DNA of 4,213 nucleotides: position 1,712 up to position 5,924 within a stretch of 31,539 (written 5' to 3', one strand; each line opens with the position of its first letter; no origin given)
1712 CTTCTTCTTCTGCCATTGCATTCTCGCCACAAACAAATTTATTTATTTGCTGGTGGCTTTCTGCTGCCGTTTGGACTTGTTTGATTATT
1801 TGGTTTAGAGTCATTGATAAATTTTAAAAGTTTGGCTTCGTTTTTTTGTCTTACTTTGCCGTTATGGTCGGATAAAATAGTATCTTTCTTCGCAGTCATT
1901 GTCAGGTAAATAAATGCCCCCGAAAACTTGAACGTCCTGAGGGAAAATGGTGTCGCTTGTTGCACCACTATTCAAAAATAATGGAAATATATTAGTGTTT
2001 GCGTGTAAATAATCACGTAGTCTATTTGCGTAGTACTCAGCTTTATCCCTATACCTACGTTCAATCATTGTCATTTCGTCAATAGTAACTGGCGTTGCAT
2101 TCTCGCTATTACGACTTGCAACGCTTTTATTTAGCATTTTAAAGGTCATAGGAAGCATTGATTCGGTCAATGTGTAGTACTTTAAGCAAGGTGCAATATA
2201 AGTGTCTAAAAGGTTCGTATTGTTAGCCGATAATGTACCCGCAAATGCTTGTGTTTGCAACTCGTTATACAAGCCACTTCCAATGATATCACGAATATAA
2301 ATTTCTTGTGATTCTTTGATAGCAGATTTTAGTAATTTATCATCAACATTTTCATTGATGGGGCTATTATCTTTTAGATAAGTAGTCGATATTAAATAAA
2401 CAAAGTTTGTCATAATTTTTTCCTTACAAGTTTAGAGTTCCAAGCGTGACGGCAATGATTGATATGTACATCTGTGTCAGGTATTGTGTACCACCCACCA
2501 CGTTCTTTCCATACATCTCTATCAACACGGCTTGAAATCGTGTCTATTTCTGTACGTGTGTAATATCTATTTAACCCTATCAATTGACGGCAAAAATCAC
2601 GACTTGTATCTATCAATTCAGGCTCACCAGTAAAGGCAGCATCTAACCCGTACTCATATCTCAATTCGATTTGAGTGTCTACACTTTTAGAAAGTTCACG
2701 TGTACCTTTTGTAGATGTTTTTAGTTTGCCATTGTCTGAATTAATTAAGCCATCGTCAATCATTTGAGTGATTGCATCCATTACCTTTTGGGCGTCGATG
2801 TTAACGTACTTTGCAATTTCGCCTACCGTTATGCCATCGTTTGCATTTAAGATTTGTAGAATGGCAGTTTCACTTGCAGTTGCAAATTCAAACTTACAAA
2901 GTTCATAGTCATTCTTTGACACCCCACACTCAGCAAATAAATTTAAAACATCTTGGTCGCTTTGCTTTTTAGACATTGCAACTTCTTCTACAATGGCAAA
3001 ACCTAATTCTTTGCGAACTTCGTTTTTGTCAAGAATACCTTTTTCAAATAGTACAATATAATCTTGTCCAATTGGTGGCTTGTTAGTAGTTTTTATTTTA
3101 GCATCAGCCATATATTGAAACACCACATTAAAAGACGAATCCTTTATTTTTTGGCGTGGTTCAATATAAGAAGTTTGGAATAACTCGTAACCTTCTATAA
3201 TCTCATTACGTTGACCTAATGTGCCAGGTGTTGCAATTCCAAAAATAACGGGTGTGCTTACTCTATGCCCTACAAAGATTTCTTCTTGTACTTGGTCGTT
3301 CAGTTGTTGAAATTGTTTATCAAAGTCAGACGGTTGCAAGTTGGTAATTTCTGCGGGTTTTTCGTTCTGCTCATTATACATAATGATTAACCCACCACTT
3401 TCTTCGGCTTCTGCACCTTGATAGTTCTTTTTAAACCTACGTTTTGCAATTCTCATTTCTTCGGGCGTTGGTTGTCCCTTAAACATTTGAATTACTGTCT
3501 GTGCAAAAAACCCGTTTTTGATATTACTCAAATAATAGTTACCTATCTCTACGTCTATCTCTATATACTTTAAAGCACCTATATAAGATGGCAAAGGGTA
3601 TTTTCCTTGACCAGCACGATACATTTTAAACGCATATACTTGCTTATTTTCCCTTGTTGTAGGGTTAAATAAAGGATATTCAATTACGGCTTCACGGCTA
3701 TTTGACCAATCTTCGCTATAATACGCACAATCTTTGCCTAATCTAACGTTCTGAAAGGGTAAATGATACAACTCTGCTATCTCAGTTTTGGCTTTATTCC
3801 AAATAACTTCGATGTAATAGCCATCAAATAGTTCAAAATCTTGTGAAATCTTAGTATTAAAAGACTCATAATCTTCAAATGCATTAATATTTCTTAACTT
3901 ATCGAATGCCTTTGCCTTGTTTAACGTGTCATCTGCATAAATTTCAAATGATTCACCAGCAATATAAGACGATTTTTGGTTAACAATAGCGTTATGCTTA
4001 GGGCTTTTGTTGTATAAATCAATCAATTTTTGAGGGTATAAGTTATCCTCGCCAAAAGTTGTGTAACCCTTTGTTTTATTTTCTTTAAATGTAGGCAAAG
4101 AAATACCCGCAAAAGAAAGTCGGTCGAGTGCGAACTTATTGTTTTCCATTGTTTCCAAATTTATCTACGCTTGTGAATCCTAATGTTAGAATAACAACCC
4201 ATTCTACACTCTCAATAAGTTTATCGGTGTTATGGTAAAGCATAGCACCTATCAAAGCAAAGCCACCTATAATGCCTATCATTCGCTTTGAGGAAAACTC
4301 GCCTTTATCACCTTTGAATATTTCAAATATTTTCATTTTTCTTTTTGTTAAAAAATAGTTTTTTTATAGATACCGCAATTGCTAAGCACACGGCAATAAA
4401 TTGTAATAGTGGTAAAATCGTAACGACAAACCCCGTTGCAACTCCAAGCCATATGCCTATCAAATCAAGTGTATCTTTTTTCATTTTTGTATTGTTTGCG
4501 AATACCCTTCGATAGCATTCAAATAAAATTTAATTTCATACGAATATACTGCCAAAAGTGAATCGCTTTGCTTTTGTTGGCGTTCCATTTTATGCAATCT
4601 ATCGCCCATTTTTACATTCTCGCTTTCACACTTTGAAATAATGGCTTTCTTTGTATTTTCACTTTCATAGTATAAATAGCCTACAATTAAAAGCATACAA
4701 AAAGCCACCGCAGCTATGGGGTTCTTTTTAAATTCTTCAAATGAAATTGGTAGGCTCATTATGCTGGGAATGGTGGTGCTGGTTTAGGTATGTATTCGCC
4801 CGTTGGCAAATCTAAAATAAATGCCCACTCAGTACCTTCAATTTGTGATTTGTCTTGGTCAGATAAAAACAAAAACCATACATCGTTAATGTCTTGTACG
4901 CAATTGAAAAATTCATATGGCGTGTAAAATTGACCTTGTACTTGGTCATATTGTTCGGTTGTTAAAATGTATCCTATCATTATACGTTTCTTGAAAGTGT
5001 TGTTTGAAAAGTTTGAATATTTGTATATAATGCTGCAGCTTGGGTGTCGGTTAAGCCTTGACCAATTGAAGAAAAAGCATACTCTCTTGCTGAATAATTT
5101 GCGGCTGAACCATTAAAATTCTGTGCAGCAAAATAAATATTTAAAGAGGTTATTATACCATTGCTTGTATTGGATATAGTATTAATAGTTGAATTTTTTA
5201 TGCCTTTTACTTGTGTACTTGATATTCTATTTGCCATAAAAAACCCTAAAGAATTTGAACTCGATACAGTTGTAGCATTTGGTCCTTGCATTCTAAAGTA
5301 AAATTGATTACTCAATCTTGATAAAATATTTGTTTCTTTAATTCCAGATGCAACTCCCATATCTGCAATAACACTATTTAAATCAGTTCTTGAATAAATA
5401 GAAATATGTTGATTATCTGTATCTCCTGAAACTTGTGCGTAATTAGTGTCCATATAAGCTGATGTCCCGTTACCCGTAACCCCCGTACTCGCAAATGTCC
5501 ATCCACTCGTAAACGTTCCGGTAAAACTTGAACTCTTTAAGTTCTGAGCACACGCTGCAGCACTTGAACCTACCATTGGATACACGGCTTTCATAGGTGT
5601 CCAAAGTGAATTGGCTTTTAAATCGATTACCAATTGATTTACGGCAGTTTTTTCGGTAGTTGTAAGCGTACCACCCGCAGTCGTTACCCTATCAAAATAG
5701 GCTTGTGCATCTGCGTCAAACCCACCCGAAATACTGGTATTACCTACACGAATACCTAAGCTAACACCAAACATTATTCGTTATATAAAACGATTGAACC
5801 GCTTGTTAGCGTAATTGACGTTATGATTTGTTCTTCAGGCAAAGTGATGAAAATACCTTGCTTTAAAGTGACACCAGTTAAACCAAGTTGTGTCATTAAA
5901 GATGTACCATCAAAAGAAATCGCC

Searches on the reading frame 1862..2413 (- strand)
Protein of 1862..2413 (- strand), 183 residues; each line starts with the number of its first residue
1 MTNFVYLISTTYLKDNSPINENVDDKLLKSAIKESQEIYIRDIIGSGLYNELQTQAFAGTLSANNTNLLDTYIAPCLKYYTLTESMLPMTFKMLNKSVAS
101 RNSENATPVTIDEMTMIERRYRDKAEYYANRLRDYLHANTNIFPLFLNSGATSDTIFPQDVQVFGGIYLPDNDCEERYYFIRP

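Call 93: search_protein_families(library=pfam, proteins=[window:1862-2413:-], max_evalue=0.001)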
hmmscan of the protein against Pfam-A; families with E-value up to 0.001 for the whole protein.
window:1862-2413:- (183 aa): 1 family
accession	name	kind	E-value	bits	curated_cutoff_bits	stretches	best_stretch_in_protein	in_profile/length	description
PF20459.4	DUF6712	-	9.8e-23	80.9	25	1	40-154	1-119/121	Family of unknown function (DUF6712)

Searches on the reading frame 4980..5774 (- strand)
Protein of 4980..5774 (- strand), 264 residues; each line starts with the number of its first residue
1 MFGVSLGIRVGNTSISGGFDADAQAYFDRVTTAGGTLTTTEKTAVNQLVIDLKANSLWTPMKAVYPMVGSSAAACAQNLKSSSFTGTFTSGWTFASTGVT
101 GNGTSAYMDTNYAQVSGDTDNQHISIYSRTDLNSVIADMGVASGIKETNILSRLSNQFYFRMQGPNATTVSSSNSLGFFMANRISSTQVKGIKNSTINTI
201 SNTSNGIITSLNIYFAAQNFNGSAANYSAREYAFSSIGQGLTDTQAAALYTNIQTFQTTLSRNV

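Call 40: search_protein_families(library=phrogs, proteins=[window:4980-5774:-], max_evalue=0.001)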
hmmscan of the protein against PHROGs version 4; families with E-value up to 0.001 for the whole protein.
window:4980-5774:- (264 aa): 3 families
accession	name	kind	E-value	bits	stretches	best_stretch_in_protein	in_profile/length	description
phrog_17104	-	unknown function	8.3e-23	82.3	1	19-256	11-255/264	-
phrog_26223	-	unknown function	1e-12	48.3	1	10-260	526-775/775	-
phrog_18498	-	unknown function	5.7e-07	28.6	1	21-263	425-675/1220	-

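Call 93: search_protein_families(library=pfam, proteins=[window:4980-5774:-], max_evalue=0.001)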
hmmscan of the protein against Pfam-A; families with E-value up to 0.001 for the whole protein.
window:4980-5774:- (264 aa): 0 families
